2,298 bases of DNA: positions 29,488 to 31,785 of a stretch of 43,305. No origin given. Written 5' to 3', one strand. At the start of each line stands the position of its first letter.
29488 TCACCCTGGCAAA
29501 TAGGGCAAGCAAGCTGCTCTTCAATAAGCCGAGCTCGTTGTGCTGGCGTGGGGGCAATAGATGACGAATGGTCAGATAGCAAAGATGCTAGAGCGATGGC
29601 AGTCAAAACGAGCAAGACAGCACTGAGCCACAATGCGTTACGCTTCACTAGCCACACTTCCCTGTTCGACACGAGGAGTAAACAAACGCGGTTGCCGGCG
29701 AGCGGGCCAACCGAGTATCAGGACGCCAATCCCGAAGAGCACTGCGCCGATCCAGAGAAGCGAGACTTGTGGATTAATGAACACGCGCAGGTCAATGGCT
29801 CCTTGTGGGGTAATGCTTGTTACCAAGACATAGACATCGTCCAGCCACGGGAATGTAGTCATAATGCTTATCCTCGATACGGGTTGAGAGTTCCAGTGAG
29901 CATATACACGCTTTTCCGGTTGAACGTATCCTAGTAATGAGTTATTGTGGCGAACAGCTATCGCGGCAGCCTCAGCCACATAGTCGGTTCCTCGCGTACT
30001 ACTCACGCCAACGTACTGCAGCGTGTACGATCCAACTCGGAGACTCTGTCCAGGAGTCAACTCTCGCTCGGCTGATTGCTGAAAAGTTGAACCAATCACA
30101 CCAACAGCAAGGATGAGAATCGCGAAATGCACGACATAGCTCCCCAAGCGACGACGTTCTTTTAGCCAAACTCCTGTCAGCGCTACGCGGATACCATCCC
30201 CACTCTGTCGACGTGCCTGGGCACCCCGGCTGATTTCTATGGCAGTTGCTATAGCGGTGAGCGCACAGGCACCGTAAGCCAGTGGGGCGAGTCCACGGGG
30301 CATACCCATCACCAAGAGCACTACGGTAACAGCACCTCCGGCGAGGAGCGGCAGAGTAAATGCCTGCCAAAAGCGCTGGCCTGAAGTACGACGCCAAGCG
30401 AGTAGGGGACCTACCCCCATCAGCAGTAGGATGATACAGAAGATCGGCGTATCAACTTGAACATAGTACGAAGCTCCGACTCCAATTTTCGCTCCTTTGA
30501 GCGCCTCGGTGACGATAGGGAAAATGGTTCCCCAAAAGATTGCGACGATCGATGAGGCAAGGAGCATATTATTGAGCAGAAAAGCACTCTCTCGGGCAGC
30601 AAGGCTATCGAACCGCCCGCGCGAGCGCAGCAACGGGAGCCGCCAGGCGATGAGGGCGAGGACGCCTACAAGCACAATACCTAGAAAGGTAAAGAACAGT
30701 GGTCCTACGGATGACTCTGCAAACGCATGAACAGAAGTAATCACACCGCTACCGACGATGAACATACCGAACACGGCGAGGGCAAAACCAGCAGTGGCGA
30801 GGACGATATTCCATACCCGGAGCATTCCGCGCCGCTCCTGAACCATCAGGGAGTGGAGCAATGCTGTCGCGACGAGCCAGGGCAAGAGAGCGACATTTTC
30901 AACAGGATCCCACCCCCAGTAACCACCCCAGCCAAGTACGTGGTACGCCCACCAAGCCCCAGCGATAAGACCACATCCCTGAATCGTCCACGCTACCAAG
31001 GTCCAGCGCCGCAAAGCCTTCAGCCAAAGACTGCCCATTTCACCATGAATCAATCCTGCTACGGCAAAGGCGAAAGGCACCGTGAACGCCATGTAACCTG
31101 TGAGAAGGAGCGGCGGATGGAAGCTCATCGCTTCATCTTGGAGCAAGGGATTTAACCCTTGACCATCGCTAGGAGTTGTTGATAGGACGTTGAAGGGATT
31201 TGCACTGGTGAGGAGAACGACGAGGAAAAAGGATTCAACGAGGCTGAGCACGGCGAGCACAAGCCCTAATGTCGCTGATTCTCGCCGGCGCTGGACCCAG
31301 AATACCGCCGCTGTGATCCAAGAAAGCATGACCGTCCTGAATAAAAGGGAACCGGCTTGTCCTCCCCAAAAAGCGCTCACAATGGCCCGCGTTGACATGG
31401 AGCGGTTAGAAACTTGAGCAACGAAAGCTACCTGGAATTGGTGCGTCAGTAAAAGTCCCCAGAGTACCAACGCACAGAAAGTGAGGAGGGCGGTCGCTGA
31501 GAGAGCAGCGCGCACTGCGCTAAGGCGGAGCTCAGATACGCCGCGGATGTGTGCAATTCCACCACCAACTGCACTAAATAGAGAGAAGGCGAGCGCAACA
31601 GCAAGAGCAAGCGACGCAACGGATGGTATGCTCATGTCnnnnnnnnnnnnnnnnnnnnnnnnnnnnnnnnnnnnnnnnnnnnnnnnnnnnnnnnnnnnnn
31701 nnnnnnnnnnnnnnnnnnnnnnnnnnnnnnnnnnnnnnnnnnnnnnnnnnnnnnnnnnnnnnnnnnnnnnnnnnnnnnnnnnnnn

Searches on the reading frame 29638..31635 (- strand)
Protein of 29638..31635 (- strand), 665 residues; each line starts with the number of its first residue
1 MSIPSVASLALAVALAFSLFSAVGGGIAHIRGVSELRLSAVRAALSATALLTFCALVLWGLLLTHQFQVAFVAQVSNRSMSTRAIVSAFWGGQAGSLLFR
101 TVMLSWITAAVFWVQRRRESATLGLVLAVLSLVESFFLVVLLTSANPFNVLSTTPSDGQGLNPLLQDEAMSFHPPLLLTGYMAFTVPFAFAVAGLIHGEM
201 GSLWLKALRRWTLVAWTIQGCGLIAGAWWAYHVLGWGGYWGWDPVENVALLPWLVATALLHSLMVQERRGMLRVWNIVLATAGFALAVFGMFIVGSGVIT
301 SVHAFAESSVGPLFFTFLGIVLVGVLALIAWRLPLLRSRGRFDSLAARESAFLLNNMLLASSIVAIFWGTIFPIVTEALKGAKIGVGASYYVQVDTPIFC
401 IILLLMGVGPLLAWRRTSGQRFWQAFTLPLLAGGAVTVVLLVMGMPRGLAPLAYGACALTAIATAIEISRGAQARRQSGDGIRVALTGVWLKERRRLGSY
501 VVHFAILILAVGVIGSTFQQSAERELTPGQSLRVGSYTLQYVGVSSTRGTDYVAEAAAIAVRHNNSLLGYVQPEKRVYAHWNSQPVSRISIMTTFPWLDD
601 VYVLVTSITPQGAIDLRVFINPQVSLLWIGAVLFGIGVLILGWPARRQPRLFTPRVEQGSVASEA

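Call 66: search_dna_similar(query=window:29638-31635:-, collection=plasmids, mode=protein, max_rows=25)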
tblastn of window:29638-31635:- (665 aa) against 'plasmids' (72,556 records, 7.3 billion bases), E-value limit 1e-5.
Records with a match: 217; places in all: 226; records where one place covers at least 80% of the query: 158.
Best place of each record, by identity: <60% 217.
By first word of the organism name: Rhizobium 44; Rhodococcus 19; Phaeobacter 18; Escherichia 11; Sulfitobacter 7; Dinoroseobacter 6; Sinorhizobium 6; Roseovarius 6; Ruegeria 5; Klebsiella 5; and 55 more.
By predicted mobility (MOB-suite, as given by PLSDB): non-mobilizable 122; conjugative 69; mobilizable 26.
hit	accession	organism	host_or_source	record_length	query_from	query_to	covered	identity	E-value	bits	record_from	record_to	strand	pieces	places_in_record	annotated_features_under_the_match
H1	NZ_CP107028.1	Cytobacillus firmus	whole organism,soil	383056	61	650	89%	39.6%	2e-118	397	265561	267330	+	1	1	heme lyase CcmF/NrfE family subunit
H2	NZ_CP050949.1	Iamia sp. SCSIO 61187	whole organism,ocean sediment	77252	63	648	88%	38.9%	9e-99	339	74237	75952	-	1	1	heme lyase CcmF/NrfE family subunit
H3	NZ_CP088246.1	Metabacillus sp. B2-18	single cell,human skin swab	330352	61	650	89%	38.6%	5e-119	398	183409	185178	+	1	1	heme lyase CcmF/NrfE family subunit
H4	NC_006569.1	Ruegeria pomeroyi DSS-3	-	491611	57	659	91%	37.6%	6e-98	337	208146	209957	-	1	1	heme lyase CcmF/NrfE family subunit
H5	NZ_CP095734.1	Methylophaga pinxianii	pure culture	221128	62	665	91%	35.3%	1e-75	271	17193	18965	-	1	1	heme lyase CcmF/NrfE family subunit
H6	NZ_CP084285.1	Caballeronia zhejiangensis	Anasa tristis,Cell culture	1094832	62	655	89%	35.5%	3e-68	250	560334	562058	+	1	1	none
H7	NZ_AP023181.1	Paraburkholderia sp. PGU19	Physopelta gutta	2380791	62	637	87%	36.6%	2e-74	268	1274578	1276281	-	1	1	none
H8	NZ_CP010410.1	Xanthomonas sacchari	cell culture,rice seeds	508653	62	637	87%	36.4%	6e-75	270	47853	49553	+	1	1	heme lyase CcmF/NrfE family subunit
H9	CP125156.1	Klebsiella pneumoniae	-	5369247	61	650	89%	35.4%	2e-72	263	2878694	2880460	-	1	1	heme lyase CcmF/NrfE family subunit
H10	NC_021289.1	Caballeronia insecticola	-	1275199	62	640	87%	36.0%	2e-66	244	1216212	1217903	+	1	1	none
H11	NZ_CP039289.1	Cupriavidus necator H16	single cell,sludge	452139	62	661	90%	34.6%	3e-70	256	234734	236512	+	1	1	heme lyase CcmF/NrfE family subunit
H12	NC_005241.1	Cupriavidus necator H16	-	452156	62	661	90%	34.6%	3e-70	256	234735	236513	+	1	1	heme lyase CcmF/NrfE family subunit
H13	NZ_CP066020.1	Cupriavidus necator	-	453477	62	661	90%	34.6%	3e-70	256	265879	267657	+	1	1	heme lyase CcmF/NrfE family subunit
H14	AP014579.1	Burkholderia sp. RPE67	Riptortus pedestris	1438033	62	664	91%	34.4%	7e-60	225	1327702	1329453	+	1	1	ccmF: cytochrome c-type biogenesis protein CcmF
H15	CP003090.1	Burkholderia sp. YI23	-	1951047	65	664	90%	34.6%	2e-59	224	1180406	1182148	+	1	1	ccmF: cytochrome c-type biogenesis protein CcmF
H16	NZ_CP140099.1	Deinococcus sp. AB2017081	pure culture,soil near an iron factory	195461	62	656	89%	34.9%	7e-74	267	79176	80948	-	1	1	heme lyase CcmF/NrfE family subunit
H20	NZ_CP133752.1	Pseudomonas aeruginosa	Homo sapiens,sputum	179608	62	629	85%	36.4%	2e-67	248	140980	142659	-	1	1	heme lyase CcmF/NrfE family subunit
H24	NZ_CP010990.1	Pseudonocardia sp. EC080625-04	Apterostigma dentigerum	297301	62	628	85%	36.2%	1e-77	278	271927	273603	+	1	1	cytochrome c-type biogenesis CcmF C-terminal domain-containing protein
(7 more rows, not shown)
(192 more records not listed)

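Call 67: get_annotated_region(hit=H20, flank=6000)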
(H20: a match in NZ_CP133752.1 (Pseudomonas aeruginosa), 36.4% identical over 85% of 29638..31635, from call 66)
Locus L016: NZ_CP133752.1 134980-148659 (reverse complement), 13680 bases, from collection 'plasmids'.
description: Pseudomonas aeruginosa strain ZYPA1927 plasmid pZYPA1927, complete sequence
organism: Pseudomonas aeruginosa (NCBI taxid 287)
taxonomy: Bacteria; Pseudomonadota; Gammaproteobacteria; Pseudomonadales; Pseudomonadaceae; Pseudomonas; Pseudomonas aeruginosa
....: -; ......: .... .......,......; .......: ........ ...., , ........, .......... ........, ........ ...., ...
typing (MOB-suite, as given by PLSDB): non-mobilizable
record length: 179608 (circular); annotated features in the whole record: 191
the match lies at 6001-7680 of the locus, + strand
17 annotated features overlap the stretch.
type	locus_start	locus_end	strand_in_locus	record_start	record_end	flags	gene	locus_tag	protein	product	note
CDS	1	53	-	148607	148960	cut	-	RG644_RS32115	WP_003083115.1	hypothetical protein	-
CDS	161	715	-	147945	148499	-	-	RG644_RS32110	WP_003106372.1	GNAT family N-acetyltransferase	-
CDS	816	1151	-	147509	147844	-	-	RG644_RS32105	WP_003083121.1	EscU/YscU/HrcU family type III secretion system export apparatus switch protein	-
CDS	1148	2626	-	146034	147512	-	-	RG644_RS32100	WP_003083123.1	flagellar hook-length control protein FliK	-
CDS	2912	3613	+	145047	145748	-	ccmA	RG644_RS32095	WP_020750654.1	cytochrome c biogenesis heme-transporting ATPase CcmA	GO:0017004 - cytochrome complex assembly [Evidence IEA]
CDS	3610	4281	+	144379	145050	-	ccmB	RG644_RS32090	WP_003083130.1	heme exporter protein CcmB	GO:0015886 - heme transport [Evidence IEA]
CDS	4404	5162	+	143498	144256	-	-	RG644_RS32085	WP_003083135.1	heme ABC transporter permease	-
CDS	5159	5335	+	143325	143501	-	ccmD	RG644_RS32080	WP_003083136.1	heme exporter protein CcmD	GO:0017004 - cytochrome complex assembly [Evidence IEA]; GO:0015886 - heme transport [Evidence IEA]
CDS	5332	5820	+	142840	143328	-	ccmE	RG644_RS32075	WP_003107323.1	cytochrome c maturation protein CcmE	GO:0017004 - cytochrome complex assembly [Evidence IEA]; GO:0017003 - protein-heme linkage [Evidence IEA]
CDS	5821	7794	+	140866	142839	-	-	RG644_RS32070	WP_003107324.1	heme lyase CcmF/NrfE family subunit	-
CDS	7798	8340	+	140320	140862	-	dsbE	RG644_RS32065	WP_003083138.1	thiol:disulfide interchange protein DsbE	-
CDS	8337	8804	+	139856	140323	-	ccmH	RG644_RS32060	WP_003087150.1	cytochrome c maturation protein CcmH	-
CDS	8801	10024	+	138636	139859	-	ccmI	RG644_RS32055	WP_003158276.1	c-type cytochrome biogenesis protein CcmI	GO:0017004 - cytochrome complex assembly [Evidence IEA]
CDS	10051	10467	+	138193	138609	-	-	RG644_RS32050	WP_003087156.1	hypothetical protein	-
CDS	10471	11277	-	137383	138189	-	-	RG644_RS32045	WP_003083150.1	helix-turn-helix transcriptional regulator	GO:0006355 - regulation of DNA-templated transcription [Evidence IEA]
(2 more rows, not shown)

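Call 68: get_annotated_region(hit=H12, flank=6000)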
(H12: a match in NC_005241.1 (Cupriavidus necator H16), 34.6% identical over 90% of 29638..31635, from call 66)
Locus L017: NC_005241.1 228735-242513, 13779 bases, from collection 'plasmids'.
description: Cupriavidus necator H16 megaplasmid pHG1, complete sequence
organism: Cupriavidus necator H16 (NCBI taxid 381666)
taxonomy: Bacteria; Pseudomonadota; Betaproteobacteria; Burkholderiales; Burkholderiaceae; Cupriavidus; Cupriavidus necator; Cupriavidus necator H16
host: -; source: -; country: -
typing (MOB-suite, as given by PLSDB): conjugative; replicon rep_cluster_120; relaxase MOBH,MOBP; mating-pair formation MPF_T
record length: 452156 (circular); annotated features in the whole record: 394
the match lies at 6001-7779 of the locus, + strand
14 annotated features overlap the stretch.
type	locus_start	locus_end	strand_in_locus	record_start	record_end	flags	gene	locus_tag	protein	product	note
CDS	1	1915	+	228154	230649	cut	napA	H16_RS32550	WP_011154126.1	periplasmic nitrate reductase subunit alpha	GO:0042126 - nitrate metabolic process [Evidence IEA]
CDS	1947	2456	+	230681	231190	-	-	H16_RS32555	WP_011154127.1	nitrate reductase cytochrome c-type subunit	-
CDS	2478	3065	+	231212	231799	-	-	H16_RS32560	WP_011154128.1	NapC/NirT family cytochrome c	-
CDS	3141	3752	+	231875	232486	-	ccmA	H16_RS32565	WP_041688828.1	cytochrome c biogenesis heme-transporting ATPase CcmA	GO:0017004 - cytochrome complex assembly [Evidence IEA]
CDS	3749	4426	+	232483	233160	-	ccmB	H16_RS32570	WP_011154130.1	heme exporter protein CcmB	GO:0015886 - heme transport [Evidence IEA]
CDS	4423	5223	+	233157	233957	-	-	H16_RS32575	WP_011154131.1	heme ABC transporter permease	-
CDS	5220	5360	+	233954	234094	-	ccmD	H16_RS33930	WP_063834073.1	heme exporter protein CcmD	GO:0017004 - cytochrome complex assembly [Evidence IEA]; GO:0015886 - heme transport [Evidence IEA]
CDS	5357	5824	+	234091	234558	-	ccmE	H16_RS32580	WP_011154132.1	cytochrome c maturation protein CcmE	GO:0017004 - cytochrome complex assembly [Evidence IEA]; GO:0017003 - protein-heme linkage [Evidence IEA]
CDS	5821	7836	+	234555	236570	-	-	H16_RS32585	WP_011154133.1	heme lyase CcmF/NrfE family subunit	-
CDS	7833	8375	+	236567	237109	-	-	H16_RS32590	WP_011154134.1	DsbE family thiol:disulfide interchange protein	-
CDS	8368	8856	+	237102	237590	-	-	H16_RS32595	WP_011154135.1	cytochrome c-type biogenesis protein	-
CDS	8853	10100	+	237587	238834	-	ccmI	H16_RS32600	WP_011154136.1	c-type cytochrome biogenesis protein CcmI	GO:0017004 - cytochrome complex assembly [Evidence IEA]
CDS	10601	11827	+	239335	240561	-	-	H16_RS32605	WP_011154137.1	acyl-CoA dehydrogenase family protein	-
CDS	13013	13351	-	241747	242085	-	-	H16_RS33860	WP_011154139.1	hypothetical protein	-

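Call 69: get_annotated_region(hit=H1, flank=7000)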
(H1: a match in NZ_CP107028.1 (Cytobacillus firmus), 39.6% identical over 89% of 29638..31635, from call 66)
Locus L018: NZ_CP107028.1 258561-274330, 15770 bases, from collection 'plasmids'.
description: Cytobacillus firmus strain M7 plasmid p1, complete sequence
organism: Cytobacillus firmus (NCBI taxid 1399)
taxonomy: Bacteria; Bacillota; Bacilli; Bacillales; Bacillaceae; Cytobacillus; Cytobacillus firmus
host: -; source: whole organism,soil; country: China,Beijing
typing (MOB-suite, as given by PLSDB): non-mobilizable
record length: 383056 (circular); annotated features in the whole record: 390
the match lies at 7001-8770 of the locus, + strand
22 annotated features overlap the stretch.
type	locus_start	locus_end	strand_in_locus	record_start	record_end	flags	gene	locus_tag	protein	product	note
CDS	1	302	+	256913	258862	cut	qoxB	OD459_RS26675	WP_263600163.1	cytochrome aa3 quinol oxidase subunit I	GO:0015990 - electron transport coupled proton transport [Evidence IEA]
CDS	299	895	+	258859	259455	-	-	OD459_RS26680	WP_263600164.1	cytochrome c oxidase subunit 3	-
CDS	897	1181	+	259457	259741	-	qoxD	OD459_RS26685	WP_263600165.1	cytochrome aa3 quinol oxidase subunit IV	GO:0015990 - electron transport coupled proton transport [Evidence IEA]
CDS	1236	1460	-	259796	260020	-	-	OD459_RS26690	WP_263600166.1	hypothetical protein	-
CDS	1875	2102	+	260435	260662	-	-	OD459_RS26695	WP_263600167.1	hypothetical protein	-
CDS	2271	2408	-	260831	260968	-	-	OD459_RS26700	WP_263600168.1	hypothetical protein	-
CDS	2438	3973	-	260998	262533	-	-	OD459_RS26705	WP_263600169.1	Na+/H+ antiporter NhaC family protein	-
CDS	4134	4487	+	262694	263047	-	-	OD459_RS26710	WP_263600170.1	hypothetical protein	-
CDS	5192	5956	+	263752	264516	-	-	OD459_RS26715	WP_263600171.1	YwmB family TATA-box binding protein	-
CDS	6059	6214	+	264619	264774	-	-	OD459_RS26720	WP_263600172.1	SHOCT domain-containing protein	-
CDS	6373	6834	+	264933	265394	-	-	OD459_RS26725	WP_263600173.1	cytochrome c maturation protein CcmE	-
CDS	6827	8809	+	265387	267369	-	-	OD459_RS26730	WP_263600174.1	heme lyase CcmF/NrfE family subunit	-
CDS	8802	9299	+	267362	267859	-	-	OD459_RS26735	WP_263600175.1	cytochrome c-type biogenesis protein CcmH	-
CDS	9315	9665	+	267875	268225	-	-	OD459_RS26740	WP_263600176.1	hypothetical protein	-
CDS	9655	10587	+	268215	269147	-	-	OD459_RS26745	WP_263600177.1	hypothetical protein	-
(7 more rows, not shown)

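Call 74: get_annotated_region(hit=H8, flank=5000)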
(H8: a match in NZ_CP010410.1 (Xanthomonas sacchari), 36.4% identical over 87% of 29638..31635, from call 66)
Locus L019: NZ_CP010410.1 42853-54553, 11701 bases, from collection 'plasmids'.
description: Xanthomonas sacchari strain R1 plasmid unnamed, complete sequence
organism: Xanthomonas sacchari (NCBI taxid 56458)
taxonomy: Bacteria; Pseudomonadota; Gammaproteobacteria; Lysobacterales; Lysobacteraceae; Xanthomonas; Xanthomonas sacchari
host: -; source: cell culture,rice seeds; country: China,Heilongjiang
typing (MOB-suite, as given by PLSDB): non-mobilizable
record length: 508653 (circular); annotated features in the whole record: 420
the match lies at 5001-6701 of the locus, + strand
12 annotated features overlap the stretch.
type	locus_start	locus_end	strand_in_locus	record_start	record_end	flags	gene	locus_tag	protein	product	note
CDS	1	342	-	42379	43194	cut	-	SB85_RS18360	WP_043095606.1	amidohydrolase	GO:0006807 - nitrogen compound metabolic process [Evidence IEA]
CDS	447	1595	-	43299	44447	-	-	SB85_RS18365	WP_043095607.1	pyridoxal phosphate-dependent aminotransferase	-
CDS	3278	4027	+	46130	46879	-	ccmC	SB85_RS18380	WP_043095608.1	heme ABC transporter permease CcmC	GO:0015886 - heme transport [Evidence IEA]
CDS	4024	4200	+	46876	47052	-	-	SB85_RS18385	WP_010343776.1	heme exporter protein CcmD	-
CDS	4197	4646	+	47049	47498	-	ccmE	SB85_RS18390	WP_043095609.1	cytochrome c maturation protein CcmE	-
CDS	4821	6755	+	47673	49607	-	-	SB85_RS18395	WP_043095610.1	heme lyase CcmF/NrfE family subunit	-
CDS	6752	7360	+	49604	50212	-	-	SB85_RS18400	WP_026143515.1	DsbE family thiol:disulfide interchange protein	-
CDS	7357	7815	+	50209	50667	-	-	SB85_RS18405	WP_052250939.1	cytochrome c-type biogenesis protein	-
CDS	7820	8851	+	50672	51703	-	-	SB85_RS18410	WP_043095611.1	cytochrome c biogenesis protein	-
CDS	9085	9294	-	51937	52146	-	-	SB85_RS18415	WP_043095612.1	hypothetical protein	-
CDS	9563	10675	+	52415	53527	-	-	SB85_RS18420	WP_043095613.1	homoserine O-acetyltransferase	GO:0009058 - biosynthetic process [Evidence IEA]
CDS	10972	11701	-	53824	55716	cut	-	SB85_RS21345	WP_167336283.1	S8 family serine peptidase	GO:0006508 - proteolysis [Evidence IEA]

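Call 75: get_annotated_region(hit=H5, flank=5000)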
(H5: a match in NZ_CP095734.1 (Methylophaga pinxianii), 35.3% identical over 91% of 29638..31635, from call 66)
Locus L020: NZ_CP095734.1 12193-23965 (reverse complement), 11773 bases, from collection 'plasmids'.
description: Methylophaga pinxianii strain TMB1265 plasmid pWTT2411, complete sequence
organism: Methylophaga pinxianii (NCBI taxid 2881052)
taxonomy: Bacteria; Pseudomonadota; Gammaproteobacteria; Thiotrichales; Piscirickettsiaceae; Methylophaga; Methylophaga pinxianii
host: -; source: pure culture; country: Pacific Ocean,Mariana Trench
typing (MOB-suite, as given by PLSDB): non-mobilizable
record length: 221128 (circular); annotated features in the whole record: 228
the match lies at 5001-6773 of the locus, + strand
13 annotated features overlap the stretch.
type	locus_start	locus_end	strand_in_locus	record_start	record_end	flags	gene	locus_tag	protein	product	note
CDS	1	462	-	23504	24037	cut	-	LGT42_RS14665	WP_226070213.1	hypothetical protein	-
CDS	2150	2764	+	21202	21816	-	ccmA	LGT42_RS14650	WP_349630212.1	cytochrome c biogenesis heme-transporting ATPase CcmA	GO:0017004 - cytochrome complex assembly [Evidence IEA]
CDS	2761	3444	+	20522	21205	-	ccmB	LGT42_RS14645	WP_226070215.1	heme exporter protein CcmB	GO:0015886 - heme transport [Evidence IEA]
CDS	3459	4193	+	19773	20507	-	-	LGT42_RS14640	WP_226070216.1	heme ABC transporter permease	-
CDS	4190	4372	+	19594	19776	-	ccmD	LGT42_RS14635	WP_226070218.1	heme exporter protein CcmD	GO:0017004 - cytochrome complex assembly [Evidence IEA]; GO:0015886 - heme transport [Evidence IEA]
CDS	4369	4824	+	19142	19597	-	ccmE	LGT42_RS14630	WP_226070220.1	cytochrome c maturation protein CcmE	GO:0017004 - cytochrome complex assembly [Evidence IEA]; GO:0017003 - protein-heme linkage [Evidence IEA]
CDS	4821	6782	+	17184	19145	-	-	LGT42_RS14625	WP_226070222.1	heme lyase CcmF/NrfE family subunit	-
CDS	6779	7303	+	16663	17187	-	-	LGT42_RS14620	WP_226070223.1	DsbE family thiol:disulfide interchange protein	-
CDS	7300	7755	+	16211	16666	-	-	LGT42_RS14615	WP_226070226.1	cytochrome c-type biogenesis protein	-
CDS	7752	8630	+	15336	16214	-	ccmI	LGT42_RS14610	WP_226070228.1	c-type cytochrome biogenesis protein CcmI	GO:0017004 - cytochrome complex assembly [Evidence IEA]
CDS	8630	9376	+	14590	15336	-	-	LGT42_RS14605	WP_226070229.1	cytochrome c biogenesis protein CcdA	GO:0017004 - cytochrome complex assembly [Evidence IEA]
CDS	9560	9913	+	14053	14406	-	-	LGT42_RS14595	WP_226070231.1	DUF1622 domain-containing protein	-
CDS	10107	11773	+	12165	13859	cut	glgP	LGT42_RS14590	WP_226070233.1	alpha-glucan family phosphorylase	GO:0005975 - carbohydrate metabolic process [Evidence IEA]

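Call 76: get_annotated_region(hit=H14, flank=5000)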
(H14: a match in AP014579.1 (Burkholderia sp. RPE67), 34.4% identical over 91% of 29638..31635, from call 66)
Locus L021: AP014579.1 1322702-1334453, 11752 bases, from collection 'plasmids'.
description: Burkholderia sp. RPE67 plasmid p1 DNA, complete genome
organism: Burkholderia sp. RPE67 (NCBI taxid 758796)
taxonomy: Bacteria; Pseudomonadota; Betaproteobacteria; Burkholderiales; Burkholderiaceae; Burkholderia; Burkholderia sp. RPE67
host: -; source: Riptortus pedestris; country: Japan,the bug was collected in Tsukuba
typing (MOB-suite, as given by PLSDB): non-mobilizable
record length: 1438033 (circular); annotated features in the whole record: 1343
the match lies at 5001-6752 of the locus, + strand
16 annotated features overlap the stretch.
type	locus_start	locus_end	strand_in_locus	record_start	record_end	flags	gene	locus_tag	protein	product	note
CDS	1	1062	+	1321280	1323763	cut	napA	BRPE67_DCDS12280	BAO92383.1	nitrate reductase precursor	-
CDS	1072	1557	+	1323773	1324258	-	napB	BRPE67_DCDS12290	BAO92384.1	periplasmic nitrate reductase, electron transfer subunit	-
CDS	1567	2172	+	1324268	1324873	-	napC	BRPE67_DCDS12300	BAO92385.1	periplasmic nitrate reductase subunit NapC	-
CDS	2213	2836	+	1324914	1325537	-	ccmA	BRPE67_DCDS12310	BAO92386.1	heme exporter protein CcmA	-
CDS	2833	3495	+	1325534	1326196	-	ccmB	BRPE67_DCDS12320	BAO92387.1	heme exporter protein B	-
CDS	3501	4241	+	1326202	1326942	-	ccmC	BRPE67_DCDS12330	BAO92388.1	heme exporter protein CcmC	-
CDS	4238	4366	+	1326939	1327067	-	-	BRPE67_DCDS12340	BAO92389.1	uncharacterized protein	-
CDS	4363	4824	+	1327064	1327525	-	ccmE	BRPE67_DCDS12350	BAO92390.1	cytochrome c-type biogenesis protein CcmE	-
CDS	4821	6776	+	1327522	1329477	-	ccmF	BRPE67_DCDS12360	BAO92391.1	cytochrome c-type biogenesis protein CcmF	-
CDS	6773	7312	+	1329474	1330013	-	dsbE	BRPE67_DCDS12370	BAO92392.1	periplasmic protein thiol-disulfide oxidoreductase DsbE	-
CDS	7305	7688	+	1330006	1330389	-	-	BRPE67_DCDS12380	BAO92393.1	cytochrome C biogenesis protein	-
CDS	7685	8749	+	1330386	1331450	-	-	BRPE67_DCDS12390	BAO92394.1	TPR repeat-containing protein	-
CDS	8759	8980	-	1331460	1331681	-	-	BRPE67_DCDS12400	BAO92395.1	uncharacterized protein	-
CDS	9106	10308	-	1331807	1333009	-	-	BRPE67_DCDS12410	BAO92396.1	2-nitropropane dioxygenase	-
CDS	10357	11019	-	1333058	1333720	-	-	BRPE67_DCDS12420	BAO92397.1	nitrate/nitrite response regulator protein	-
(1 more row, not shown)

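Call 85: get_annotated_region(hit=H2, flank=7000)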
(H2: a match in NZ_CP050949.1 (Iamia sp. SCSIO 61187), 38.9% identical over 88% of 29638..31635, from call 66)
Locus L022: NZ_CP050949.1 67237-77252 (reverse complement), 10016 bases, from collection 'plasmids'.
description: Iamia sp. SCSIO 61187 plasmid unnamed1, complete sequence
organism: Iamia sp. SCSIO 61187 (NCBI taxid 2722752)
taxonomy: Bacteria; Actinomycetota; Acidimicrobiia; Acidimicrobiales; Iamiaceae; Iamia; Iamia sp. SCSIO 61187
host: -; source: whole organism,ocean sediment; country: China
typing (MOB-suite, as given by PLSDB): non-mobilizable
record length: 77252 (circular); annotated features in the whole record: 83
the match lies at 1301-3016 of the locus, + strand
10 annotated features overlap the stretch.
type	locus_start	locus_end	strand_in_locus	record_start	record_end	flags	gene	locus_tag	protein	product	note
CDS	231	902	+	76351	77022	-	-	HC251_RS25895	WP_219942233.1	TlpA disulfide reductase family protein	-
CDS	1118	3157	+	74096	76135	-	-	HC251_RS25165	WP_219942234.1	heme lyase CcmF/NrfE family subunit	-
CDS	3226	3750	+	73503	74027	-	-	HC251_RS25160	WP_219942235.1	TlpA disulfide reductase family protein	-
CDS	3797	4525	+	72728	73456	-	-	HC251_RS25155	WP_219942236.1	cytochrome c biogenesis protein CcdA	-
CDS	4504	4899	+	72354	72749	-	-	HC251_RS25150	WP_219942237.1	hypothetical protein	-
CDS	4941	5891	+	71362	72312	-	-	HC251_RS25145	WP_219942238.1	hypothetical protein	-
CDS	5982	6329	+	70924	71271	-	-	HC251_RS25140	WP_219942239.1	metalloregulator ArsR/SmtB family transcription factor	GO:0006355 - regulation of DNA-templated transcription [Evidence IEA]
CDS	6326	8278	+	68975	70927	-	-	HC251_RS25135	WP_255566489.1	cation-translocating P-type ATPase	-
CDS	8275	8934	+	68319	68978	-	-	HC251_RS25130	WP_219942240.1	adenylate/guanylate cyclase domain-containing protein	GO:0009190 - cyclic nucleotide biosynthetic process [Evidence IEA]; GO:0035556 - intracellular signal transduction ...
CDS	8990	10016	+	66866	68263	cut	lpdA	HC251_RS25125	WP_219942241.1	dihydrolipoyl dehydrogenase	GO:0045454 - cell redox homeostasis [Evidence IEA]; GO:0051068 - dihydrolipoamide metabolic process [Evidence IEA]; ...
